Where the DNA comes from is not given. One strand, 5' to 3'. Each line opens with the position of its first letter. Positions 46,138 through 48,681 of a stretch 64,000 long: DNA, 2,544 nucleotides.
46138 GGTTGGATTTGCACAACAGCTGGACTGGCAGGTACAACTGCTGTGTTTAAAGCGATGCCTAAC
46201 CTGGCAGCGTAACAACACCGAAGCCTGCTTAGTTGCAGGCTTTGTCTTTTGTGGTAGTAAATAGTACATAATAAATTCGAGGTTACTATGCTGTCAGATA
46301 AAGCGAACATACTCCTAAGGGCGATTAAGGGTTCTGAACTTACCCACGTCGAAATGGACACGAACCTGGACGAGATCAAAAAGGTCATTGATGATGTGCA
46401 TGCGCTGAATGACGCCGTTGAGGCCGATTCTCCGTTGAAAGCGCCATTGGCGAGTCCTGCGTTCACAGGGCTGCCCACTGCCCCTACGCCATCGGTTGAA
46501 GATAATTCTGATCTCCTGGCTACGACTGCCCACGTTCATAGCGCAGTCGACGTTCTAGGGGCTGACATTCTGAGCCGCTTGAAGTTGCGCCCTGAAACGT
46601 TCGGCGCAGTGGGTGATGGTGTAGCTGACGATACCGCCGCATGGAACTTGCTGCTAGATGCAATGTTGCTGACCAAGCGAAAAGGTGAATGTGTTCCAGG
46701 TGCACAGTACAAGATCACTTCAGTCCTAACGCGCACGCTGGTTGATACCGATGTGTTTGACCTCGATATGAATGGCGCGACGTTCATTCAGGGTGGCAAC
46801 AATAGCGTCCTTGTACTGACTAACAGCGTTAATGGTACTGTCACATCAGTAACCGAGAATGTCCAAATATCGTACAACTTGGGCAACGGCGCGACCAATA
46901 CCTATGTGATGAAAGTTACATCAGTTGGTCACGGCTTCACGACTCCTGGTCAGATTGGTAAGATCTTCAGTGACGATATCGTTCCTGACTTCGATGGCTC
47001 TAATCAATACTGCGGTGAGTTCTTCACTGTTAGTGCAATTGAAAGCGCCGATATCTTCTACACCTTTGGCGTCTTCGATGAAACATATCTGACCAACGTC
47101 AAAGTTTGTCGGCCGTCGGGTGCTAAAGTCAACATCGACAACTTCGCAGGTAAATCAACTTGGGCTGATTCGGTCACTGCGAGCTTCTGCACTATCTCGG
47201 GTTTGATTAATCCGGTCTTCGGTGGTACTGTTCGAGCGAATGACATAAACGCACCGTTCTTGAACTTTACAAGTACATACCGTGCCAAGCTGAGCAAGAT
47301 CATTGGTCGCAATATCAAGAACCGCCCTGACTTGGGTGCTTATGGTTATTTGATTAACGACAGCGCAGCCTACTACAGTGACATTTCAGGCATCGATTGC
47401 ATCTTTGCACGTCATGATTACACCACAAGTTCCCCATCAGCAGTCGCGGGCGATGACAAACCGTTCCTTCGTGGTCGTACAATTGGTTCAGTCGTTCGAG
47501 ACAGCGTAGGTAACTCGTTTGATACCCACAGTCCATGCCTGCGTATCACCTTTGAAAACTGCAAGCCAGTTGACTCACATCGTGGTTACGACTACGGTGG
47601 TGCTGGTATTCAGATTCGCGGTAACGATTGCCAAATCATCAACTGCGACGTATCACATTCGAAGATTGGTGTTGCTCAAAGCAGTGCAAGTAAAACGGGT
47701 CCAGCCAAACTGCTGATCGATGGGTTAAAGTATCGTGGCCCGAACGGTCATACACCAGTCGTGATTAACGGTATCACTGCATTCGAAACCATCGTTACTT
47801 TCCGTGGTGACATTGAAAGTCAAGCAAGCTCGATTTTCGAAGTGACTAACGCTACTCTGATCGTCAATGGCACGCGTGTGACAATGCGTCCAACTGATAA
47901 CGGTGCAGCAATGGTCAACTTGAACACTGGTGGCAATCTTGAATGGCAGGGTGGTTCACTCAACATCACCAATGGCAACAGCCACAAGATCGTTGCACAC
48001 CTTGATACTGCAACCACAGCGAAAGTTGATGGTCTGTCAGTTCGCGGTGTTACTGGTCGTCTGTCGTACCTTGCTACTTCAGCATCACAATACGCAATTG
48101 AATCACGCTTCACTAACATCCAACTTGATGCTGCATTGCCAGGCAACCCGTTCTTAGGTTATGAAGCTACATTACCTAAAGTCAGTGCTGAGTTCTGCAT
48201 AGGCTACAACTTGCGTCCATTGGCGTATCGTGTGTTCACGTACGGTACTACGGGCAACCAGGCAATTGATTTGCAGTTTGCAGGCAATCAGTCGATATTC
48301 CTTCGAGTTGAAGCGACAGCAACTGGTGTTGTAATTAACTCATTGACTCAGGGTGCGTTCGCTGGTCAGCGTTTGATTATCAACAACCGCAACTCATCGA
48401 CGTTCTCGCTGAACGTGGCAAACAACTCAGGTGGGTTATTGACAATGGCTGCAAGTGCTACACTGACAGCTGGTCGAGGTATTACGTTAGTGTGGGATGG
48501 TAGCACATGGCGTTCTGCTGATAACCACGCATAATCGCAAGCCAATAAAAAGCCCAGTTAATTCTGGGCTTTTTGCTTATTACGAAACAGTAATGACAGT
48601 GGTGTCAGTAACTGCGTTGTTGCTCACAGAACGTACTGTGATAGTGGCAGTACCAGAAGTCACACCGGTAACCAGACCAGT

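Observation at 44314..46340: Two tandem receptor-binding proteins with a shared N-terminal anchor and a shared upstream cassette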

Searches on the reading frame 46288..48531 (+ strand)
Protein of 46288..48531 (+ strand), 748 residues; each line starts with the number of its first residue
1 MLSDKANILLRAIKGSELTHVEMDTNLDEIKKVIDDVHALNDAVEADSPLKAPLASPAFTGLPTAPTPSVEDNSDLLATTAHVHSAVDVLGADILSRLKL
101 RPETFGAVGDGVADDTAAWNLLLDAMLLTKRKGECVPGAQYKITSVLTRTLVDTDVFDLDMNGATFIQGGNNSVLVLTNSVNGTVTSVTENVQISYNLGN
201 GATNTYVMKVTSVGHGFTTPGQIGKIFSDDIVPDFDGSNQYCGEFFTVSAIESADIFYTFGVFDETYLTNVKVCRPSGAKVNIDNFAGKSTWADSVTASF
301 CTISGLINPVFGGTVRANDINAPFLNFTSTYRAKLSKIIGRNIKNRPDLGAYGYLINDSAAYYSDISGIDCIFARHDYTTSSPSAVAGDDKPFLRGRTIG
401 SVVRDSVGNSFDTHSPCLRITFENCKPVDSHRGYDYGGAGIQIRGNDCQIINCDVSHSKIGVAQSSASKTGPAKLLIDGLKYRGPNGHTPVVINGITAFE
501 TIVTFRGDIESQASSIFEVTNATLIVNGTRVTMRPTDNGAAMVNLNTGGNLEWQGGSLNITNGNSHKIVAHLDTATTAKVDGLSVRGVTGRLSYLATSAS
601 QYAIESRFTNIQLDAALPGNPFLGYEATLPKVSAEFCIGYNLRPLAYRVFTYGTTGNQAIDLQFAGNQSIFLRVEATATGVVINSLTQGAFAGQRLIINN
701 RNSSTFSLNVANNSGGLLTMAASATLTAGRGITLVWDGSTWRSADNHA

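Call 5: search_protein_families(library=pfam, proteins=[window:46288-48531:+], max_evalue=0.01)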
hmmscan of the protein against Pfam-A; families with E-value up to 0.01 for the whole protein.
window:46288-48531:+ (748 aa): 1 family
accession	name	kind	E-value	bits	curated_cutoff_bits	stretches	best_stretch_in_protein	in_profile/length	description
PF25692.1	Phage_depo_C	-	6.8e-12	46.1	25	1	665-742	13-90/90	Phage depolymerase C-terminal beta sandwich domain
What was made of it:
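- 46576..48534 (+): Exchangeable depolymerase body of tailspike 2: a beta-helix plus a C-terminal beta-sandwich. Pfam Phage_depo_C at residues 665-742, E 7e-12 (call 5).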

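Call 7: search_protein_families(library=phrogs, proteins=[window:46288-48531:+], max_evalue=0.001)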
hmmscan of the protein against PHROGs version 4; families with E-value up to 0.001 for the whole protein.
window:46288-48531:+ (748 aa): 8 families
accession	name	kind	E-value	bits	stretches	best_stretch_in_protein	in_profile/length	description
phrog_29932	-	unknown function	2.3e-119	400.9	1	83-744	23-683/685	-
phrog_2631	-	tail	6.8e-10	39.1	1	34-90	330-384/644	tail fiber protein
phrog_7032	-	tail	7.1e-08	32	1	42-89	241-288/866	tail fiber protein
phrog_4209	-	tail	1.5e-07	31.8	1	46-92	104-151/406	tail fiber protein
phrog_454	-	tail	1.5e-07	31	1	40-88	352-396/1376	tail fiber protein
phrog_4549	-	tail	5.8e-06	25.7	1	49-92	269-312/869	tail fiber protein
phrog_8713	-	tail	5.3e-05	23.4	1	44-89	387-432/509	tail fiber protein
phrog_12123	-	tail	0.00012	21.6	1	93-190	78-170/799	tail spike protein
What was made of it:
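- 46420..46575 (+): Tail-fibre repeat linker (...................ATTAHV) of tailspike 2. PHROG tail-fibre families match residues 34-92 (call 7).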

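Call 9: search_dna_similar(query=window:46288-48531:+, collection=phages, mode=protein, max_rows=30)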
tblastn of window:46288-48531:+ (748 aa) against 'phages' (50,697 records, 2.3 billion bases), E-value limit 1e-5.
Records with a match: 22; places in all: 22; records where one place covers at least 80% of the query: 12.
Best place of each record, by identity: <60% 22.
By first word of the organism name: Klebsiella 13; Rhizobium 6; Rhodococcus 2; Escherichia 1.
By host as written in the record: - 7; Klebsiella pneumoniae 2; Klebsiella pneumoniae NTUH-K44 2; Klebsiella pneumoniae subsp. ozaenae K5 2; Prescottella equi 2; Rhizobium leguminosarum biovar viciae VF39 2; Klebsiella pneumoniae B11 1; Klebsiella pneumoniae B16 1; and 3 more.
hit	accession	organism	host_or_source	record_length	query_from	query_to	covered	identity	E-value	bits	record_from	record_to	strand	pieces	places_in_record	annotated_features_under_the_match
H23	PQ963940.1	Klebsiella phage P11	Klebsiella pneumoniae B11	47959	122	742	83%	46.4%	2e-159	517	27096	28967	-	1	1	tail spike protein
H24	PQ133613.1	Klebsiella phage P6315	Klebsiella pneumoniae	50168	122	742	83%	46.4%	3e-159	516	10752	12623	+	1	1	hypothetical protein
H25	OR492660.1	Klebsiella phage P1011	Klebsiella pneumoniae B16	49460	122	742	83%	46.4%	4e-159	516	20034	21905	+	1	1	hypothetical protein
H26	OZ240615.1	Klebsiella phage vB_KpM_Centimanus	-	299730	130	742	82%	42.5%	1e-122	410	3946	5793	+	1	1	hypothetical protein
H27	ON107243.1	Klebsiella phage 37P2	Klebsiella pneumoniae TCU_KP_37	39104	140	746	81%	40.4%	1e-104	358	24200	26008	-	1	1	tail spike protein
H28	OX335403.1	Klebsiella phage cp21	Sewage and Seine river water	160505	121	744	83%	37.3%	8e-96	332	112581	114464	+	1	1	record has no annotation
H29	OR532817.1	Klebsiella phage RCIP0023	Klebsiella pneumoniae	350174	127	744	83%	36.9%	2e-104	357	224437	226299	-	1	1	hypothetical protein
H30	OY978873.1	Klebsiella phage vB_Ko_K5lambda5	-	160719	121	744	83%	36.3%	5e-93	324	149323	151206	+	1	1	tail spike protein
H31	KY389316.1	Klebsiella phage K5-4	Klebsiella pneumoniae NTUH-K44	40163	138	743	81%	36.6%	2e-97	337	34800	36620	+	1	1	hypothetical protein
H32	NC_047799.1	Klebsiella phage K5-4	Klebsiella pneumoniae NTUH-K44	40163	138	743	81%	36.6%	2e-97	337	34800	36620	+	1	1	hypothetical protein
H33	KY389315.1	Klebsiella phage K5-2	Klebsiella pneumoniae subsp. ozaenae K5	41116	138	743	81%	36.6%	1e-96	335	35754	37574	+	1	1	hypothetical protein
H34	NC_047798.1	Klebsiella phage K5-2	Klebsiella pneumoniae subsp. ozaenae K5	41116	138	743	81%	36.6%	1e-96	335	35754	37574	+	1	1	hypothetical protein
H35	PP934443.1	Klebsiella phage P252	Klebsiella pneumoniae KP56563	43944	193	744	74%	37.1%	2e-91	319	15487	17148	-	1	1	tail fiber protein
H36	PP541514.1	Escherichia phage PSK2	Escherichia coli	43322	193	744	74%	37.1%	6e-89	312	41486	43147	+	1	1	hypothetical protein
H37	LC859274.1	Rhodococcus phage ReT1v-2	Prescottella equi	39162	209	746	72%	24.1%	7e-11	72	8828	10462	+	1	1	Fiber protein, tail spike-like protein Glycoside hydrolase family 55 ...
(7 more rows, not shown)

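Call 28: search_solved_structures(query=window:46288-48531:+, max_evalue=1)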
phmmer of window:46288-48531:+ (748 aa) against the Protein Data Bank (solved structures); distinct sequences matched with E-value up to 1: 4.
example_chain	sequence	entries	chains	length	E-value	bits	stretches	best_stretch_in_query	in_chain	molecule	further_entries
6ip1_A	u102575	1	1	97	0.083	14.4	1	51-97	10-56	Vesicle-associated membrane protein 2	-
1sfc_A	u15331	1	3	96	0.091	14.3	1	51-97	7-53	PROTEIN (SYNAPTOBREVIN 2)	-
6mdm_J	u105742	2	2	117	0.12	13.9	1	51-96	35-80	Vesicle-associated membrane protein 2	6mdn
2kog_A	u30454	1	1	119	0.14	13.6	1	51-96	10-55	Vesicle-associated membrane protein 2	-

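Call 32: find_homologous_proteins(query=window:46288-48531:+)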
Query window:46288-48531:+ (748 aa): 198 proteins with E <= 0.001 among 8000 candidates; the best 120 are listed.
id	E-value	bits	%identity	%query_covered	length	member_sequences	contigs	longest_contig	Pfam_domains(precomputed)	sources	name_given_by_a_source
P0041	0.0e+0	1564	93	100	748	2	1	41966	PF25692.2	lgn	-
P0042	0.0e+0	1480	88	100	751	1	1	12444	PF25692.2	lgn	-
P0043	0.0e+0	1106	75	87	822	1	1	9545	PF25692.2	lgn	-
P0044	6.2e-269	912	64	87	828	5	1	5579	PF25692.2,PF08400.17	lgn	-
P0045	1.3e-268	911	64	87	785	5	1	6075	PF25692.2,PF08400.17,PF13620.13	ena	-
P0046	3.2e-263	893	63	87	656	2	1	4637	PF25692.2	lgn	-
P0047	3.4e-254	864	61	87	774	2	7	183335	PF25692.2,PF27114.1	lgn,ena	-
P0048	2.5e-252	857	60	88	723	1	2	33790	PF25692.2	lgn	-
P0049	2.0e-249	848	61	87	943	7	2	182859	PF25692.2,PF27114.1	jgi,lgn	jgi:hypothetical protein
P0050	2.6e-210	719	51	90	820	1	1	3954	PF25692.2,PF27114.1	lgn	-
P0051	4.1e-199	682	51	86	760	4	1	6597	PF25692.2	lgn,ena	-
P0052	3.5e-198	679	50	87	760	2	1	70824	PF25692.2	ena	-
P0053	4.5e-195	668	50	86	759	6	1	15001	PF25692.2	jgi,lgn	jgi:hypothetical protein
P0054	7.5e-167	575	46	86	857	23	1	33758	PF25692.2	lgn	-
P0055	8.0e-152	525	43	86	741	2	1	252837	PF25692.2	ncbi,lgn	-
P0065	1.1e-27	115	49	9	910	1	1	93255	PF04207.18,PF14749.12,PF10342.16,PF03406.19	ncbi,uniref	ncbi:tail fiber protein [Escherichia coli]|uniref:tail fiber protein n=1 Tax=Escherichia coli TaxID=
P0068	1.4e-20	91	49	9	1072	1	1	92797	PF04207.18,PF14749.12,PF03406.19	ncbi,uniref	ncbi:tail fiber protein (plasmid) [Escherichia coli]|uniref:tail fiber protein n=2 Tax=Escherichia c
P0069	5.2e-20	90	49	9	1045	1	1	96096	PF04207.18,PF21446.4,PF14749.12,PF03406.19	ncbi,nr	ncbi:tail fiber protein [Escherichia coli]|nr:tail fiber protein [Escherichia coli] TFY30554.1 phage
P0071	3.5e-19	87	44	9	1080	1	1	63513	PF14749.12,PF03406.19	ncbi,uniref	ncbi:tail fiber protein, partial [Escherichia coli]|uniref:tail fiber protein n=1 Tax=Escherichia co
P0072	6.6e-19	86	39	12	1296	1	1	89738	PF14749.12,PF03406.19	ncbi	ncbi:beta strand repeat-containing protein [Escherichia coli]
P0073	7.4e-19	86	49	9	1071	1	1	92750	PF14749.12,PF03406.19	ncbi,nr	ncbi:tail fiber protein [Escherichia coli]|nr:tail fiber protein [Escherichia coli]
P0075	2.7e-18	84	47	9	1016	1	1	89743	PF14749.12,PF03406.19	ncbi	-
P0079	1.5e-14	71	49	9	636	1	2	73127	PF07484.18,PF03406.19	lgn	-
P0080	2.6e-14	71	49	9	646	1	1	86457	PF07484.18,PF03406.19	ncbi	ncbi:TPA: phage tail protein [Salmonella enterica subsp. enterica serovar 4,[5],12:i:-]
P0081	3.0e-14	70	49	9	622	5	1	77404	PF07484.18,PF03406.19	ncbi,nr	ncbi:TPA: tail fiber protein [Escherichia coli]|nr:tail fiber protein [Escherichia coli]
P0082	3.7e-14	70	49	9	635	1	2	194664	PF07484.18,PF03406.19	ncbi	-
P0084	3.9e-14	70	49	9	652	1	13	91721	PF03406.19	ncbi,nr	ncbi:phage tail protein, partial [Escherichia coli]|nr:phage tail protein [Escherichia coli] EHN2286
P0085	4.0e-14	70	49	9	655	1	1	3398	PF03406.19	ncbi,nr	ncbi:phage tail protein, partial [Salmonella enterica subsp. enterica serovar Infantis]|nr:phage tai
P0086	4.2e-14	70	49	9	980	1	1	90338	PF03406.19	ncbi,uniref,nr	ncbi:tail fiber protein [Escherichia coli]|uniref:tail fiber protein n=1 Tax=Escherichia coli TaxID=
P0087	5.3e-14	70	49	9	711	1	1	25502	PF03406.19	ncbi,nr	ncbi:tail fiber protein, partial [Escherichia coli]|nr:tail fiber protein [Escherichia coli]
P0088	5.3e-14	70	49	9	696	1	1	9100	PF03406.19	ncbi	ncbi:tail fiber protein, partial [Escherichia coli]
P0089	6.0e-14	70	49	9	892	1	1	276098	PF03406.19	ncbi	-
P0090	6.5e-14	69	49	9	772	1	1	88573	PF03406.19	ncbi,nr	ncbi:tail fiber protein, partial [Escherichia coli]|nr:tail fiber protein [Escherichia coli]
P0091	6.5e-14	69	49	9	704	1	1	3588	PF03406.19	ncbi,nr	ncbi:phage tail protein, partial [Escherichia coli]|nr:phage tail protein [Escherichia coli]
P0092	7.6e-14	69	49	9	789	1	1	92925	PF03406.19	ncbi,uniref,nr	ncbi:tail fiber protein [Escherichia coli]|uniref:Phage tail protein n=1 Tax=Escherichia coli TaxID=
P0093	8.4e-14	69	49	9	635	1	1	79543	PF07484.18,PF03406.19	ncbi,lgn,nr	ncbi:TPA_asm: phage tail protein [Salmonella enterica]|nr:phage tail protein [Salmonella enterica]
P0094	8.4e-14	69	49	9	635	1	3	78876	PF07484.18,PF03406.19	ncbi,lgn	ncbi:TPA: phage tail protein [Salmonella enterica subsp. enterica serovar Typhimurium]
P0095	8.5e-14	69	49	9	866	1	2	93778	PF03406.19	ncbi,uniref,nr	ncbi:phage tail protein (plasmid) [Escherichia coli]|uniref:tail fiber protein n=4 Tax=Escherichia c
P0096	9.6e-14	69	49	9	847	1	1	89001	PF03406.19,PF20744.4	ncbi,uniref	ncbi:tail fiber protein [Escherichia coli]|uniref:tail fiber protein n=1 Tax=Escherichia coli TaxID=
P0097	9.9e-14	69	49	9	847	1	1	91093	PF03406.19,PF20744.4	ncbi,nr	ncbi:hypothetical protein VB26_003296 [Escherichia coli]|nr:hypothetical protein [Escherichia coli]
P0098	1.0e-13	69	49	9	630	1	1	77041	PF03406.19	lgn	-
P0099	1.0e-13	69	49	9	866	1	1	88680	PF21446.4,PF03406.19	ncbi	ncbi:tail fiber protein, partial [Escherichia coli]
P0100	1.0e-13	69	49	9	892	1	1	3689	PF03406.19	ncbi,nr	ncbi:hypothetical protein B4O56_23895 [Salmonella enterica subsp. enterica serovar Derby]|nr:hypothe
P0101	1.1e-13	69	49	9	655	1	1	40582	PF03406.19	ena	-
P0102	1.1e-13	69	49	9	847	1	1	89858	PF03406.19,PF20744.4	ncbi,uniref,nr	ncbi:tail fiber protein [Escherichia coli]|uniref:tail fiber protein n=1 Tax=Escherichia coli TaxID=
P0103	1.1e-13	69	49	9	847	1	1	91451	PF03406.19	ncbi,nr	ncbi:hypothetical protein CJD56_20165 [Salmonella enterica]|nr:hypothetical protein [Salmonella ente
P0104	1.1e-13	69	49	9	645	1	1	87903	PF07484.18,PF03406.19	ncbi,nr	ncbi:phage tail protein [Salmonella enterica subsp. salamae]|nr:phage tail protein [Salmonella enter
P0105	1.1e-13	69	49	9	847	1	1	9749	PF03406.19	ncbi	ncbi:TPA: tail fiber protein [Escherichia coli]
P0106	1.1e-13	69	49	9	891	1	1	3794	PF03406.19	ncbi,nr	ncbi:tail fiber protein, partial [Escherichia coli]|nr:tail fiber protein [Escherichia coli]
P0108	1.1e-13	69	49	9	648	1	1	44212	PF07484.18,PF03406.19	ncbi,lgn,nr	ncbi:TPA: tail fiber protein [Escherichia coli]|nr:tail fiber protein [Escherichia coli]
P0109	1.2e-13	69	47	9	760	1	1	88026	PF03406.19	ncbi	ncbi:tail fiber protein, partial [Escherichia coli]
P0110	1.3e-13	68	49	9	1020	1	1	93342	PF21446.4,PF03406.19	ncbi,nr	ncbi:TPA: tail fiber protein [Escherichia coli]|nr:tail fiber protein [Escherichia coli]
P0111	1.3e-13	68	49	9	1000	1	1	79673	PF03406.19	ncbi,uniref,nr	ncbi:tail fiber protein [Escherichia coli]|uniref:tail fiber protein n=2 Tax=Escherichia coli TaxID=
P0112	1.3e-13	68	49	9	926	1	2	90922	PF21446.4,PF03406.19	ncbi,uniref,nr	ncbi:tail fiber protein (plasmid) [Escherichia coli]|uniref:phage tail fiber protein n=9 Tax=Escheri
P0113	1.4e-13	68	49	9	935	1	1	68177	PF03406.19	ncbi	-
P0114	1.5e-13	68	49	9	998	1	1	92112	PF03406.19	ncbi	ncbi:tail fiber protein [Escherichia coli]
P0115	1.5e-13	68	49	9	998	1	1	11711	PF03406.19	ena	-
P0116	1.5e-13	68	49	9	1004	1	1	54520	PF12604.15,PF03406.19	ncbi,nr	ncbi:phage tail protein [Escherichia coli]|nr:phage tail protein [Escherichia coli]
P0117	1.5e-13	68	49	9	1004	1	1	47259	PF12604.15,PF03406.19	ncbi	-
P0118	1.6e-13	68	49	9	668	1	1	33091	PF03406.19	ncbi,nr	ncbi:tail fiber protein, partial [Escherichia coli]|nr:tail fiber protein [Escherichia coli]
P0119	1.6e-13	68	49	9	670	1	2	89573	PF03406.19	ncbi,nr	ncbi:tail fiber protein, partial [Escherichia coli]|nr:phage tail protein [Escherichia coli]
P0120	1.6e-13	68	49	9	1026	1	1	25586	PF21446.4,PF03406.19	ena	-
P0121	1.6e-13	68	49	9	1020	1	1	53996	PF21446.4,PF03406.19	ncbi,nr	ncbi:phage tail protein [Escherichia coli]|nr:phage tail protein [Escherichia coli]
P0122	1.6e-13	68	49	9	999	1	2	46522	PF03406.19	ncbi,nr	ncbi:tail fiber protein [Escherichia coli]|nr:tail fiber protein [Escherichia coli]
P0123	1.7e-13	68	49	9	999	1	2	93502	PF03406.19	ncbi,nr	ncbi:phage tail protein [Escherichia coli]|nr:phage tail protein [Escherichia coli]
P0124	1.7e-13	68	49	9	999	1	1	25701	PF03406.19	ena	-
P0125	1.7e-13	68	49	9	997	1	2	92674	PF12604.15,PF03406.19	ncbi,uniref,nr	ncbi:phage tail protein [Salmonella enterica subsp. enterica serovar Montevideo]|uniref:Phage tail p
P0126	1.7e-13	68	49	9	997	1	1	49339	PF12604.15,PF03406.19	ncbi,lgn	ncbi:tail fiber protein [Escherichia coli]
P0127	1.7e-13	68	49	9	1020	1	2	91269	PF21446.4,PF03406.19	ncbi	ncbi:tail fiber protein [Escherichia coli]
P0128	1.8e-13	68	49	9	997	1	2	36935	PF12604.15,PF03406.19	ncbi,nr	ncbi:tail fiber protein [Escherichia coli]|nr:tail fiber protein [Escherichia coli] HDX6513420.1 tai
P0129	1.8e-13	68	49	9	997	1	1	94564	PF12604.15,PF03406.19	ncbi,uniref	ncbi:tail fiber protein [Escherichia coli]|uniref:tail fiber protein n=1 Tax=Escherichia coli TaxID=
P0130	1.8e-13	68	49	9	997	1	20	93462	PF12604.15,PF03406.19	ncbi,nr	ncbi:tail fiber protein [Salmonella enterica]|nr:phage tail protein [Escherichia coli] EGH7958390.1 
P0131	1.8e-13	68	49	9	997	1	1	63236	PF12604.15,PF03406.19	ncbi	ncbi:tail fiber protein [Escherichia coli]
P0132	1.8e-13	68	49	9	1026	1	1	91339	PF21446.4,PF03406.19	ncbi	-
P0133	1.8e-13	68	49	9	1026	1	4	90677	PF21446.4,PF03406.19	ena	-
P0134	1.8e-13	68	49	9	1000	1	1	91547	PF03406.19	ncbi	ncbi:tail fiber protein [Escherichia coli]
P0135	1.9e-13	68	49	9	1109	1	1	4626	PF03406.19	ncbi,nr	ncbi:tail fiber protein [Escherichia coli]|nr:tail fiber protein [Escherichia coli]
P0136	1.9e-13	68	49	9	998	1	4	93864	PF12604.15,PF03406.19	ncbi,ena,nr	ncbi:tail fiber protein [Escherichia coli]|nr:phage tail protein [Escherichia coli] ELQ6646374.1 tai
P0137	1.9e-13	68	49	9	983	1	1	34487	PF21446.4,PF03406.19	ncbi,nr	ncbi:phage tail protein, partial [Escherichia coli]|nr:phage tail protein [Escherichia coli]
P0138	2.0e-13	68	49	9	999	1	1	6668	PF03406.19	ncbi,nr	ncbi:phage tail protein [Escherichia coli]|nr:phage tail protein [Escherichia coli]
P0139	2.0e-13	68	49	9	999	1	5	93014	PF03406.19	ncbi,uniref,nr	ncbi:phage tail protein [Escherichia coli]|uniref:tail fiber protein n=3 Tax=Escherichia coli TaxID=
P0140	2.0e-13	68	49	9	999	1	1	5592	PF03406.19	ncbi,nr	ncbi:tail fiber protein [Escherichia coli]|nr:tail fiber protein [Escherichia coli]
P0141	2.0e-13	68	49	9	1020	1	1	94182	PF21446.4,PF03406.19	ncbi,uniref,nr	ncbi:phage tail fiber [Escherichia coli]|uniref:phage tail fiber protein n=2 Tax=Escherichia coli Ta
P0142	2.0e-13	68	49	9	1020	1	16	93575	PF21446.4,PF03406.19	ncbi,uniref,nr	ncbi:tail fiber protein [Escherichia coli]|uniref:phage tail fiber protein n=12 Tax=Enterobacteriace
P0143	2.5e-13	67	49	9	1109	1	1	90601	PF03406.19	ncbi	ncbi:TPA: tail fiber protein [Escherichia coli]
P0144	2.7e-13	67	49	9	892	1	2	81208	PF03406.19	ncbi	-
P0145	2.8e-13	67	49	9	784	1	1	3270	PF21446.4,PF03406.19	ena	-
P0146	2.9e-13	67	47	9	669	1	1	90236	PF03406.19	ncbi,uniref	ncbi:tail fiber protein, partial [Salmonella enterica]|uniref:tail fiber protein n=1 Tax=Salmonella 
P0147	2.9e-13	67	49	9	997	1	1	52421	PF03406.19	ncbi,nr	ncbi:tail fiber protein [Escherichia coli]|nr:tail fiber protein [Escherichia coli]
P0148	3.0e-13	67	49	9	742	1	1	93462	PF21882.3,PF03406.19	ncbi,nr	ncbi:tail fiber protein [Salmonella enterica]|nr:tail fiber protein [Salmonella enterica]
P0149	3.1e-13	67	49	9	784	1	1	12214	PF21446.4,PF03406.19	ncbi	ncbi:tail fiber protein, partial [Escherichia coli]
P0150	3.1e-13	67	47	9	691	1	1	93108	PF03406.19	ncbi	ncbi:tail fiber protein [Salmonella enterica subsp. enterica serovar Derby]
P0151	3.3e-13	67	47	9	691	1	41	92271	PF03406.19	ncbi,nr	ncbi:tail fiber protein [Salmonella enterica subsp. enterica serovar Agona]|nr:phage tail protein [S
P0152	3.4e-13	67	47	9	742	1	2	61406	PF21882.3,PF03406.19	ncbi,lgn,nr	ncbi:hypothetical protein A3U95_18785 [Salmonella enterica subsp. enterica serovar Typhimurium]|nr:h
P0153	3.6e-13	67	47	9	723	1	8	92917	PF03406.19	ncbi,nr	ncbi:phage tail protein [Salmonella enterica subsp. enterica serovar 4,[5],12:i:-]|nr:phage tail pro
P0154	3.8e-13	67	39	11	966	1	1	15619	PF12571.14,PF21882.3,PF03406.19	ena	-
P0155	3.8e-13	67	47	9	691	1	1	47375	PF03406.19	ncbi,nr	ncbi:tail fiber protein [Salmonella enterica]|nr:tail fiber protein [Salmonella enterica]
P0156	3.8e-13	67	47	9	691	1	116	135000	PF03406.19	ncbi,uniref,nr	ncbi:phage tail protein [Salmonella enterica subsp. enterica serovar 4,[5],12:i:-]|uniref:Tail prote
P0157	3.9e-13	67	47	9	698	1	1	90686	PF03406.19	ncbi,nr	ncbi:phage tail protein (plasmid) [Salmonella enterica subsp. enterica serovar Typhimurium]|nr:tail 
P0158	3.9e-13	67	47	9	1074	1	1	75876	PF03406.19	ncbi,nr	ncbi:TPA: tail fiber protein [Escherichia coli]|nr:tail fiber protein [Escherichia coli]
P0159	5.7e-13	66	49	9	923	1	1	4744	PF03406.19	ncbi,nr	ncbi:tail fiber protein, partial [Escherichia coli]|nr:tail fiber protein [Escherichia coli]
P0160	5.7e-13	66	49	9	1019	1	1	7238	PF21446.4,PF03406.19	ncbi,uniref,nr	ncbi:tail fiber protein [Escherichia coli]|uniref:phage tail fiber protein n=1 Tax=Escherichia coli 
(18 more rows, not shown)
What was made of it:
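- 46420..46575 (+): About 49% identical over 9% of the query to E. coli and Salmonella tail fibre proteins that carry PF03406 (call 32).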
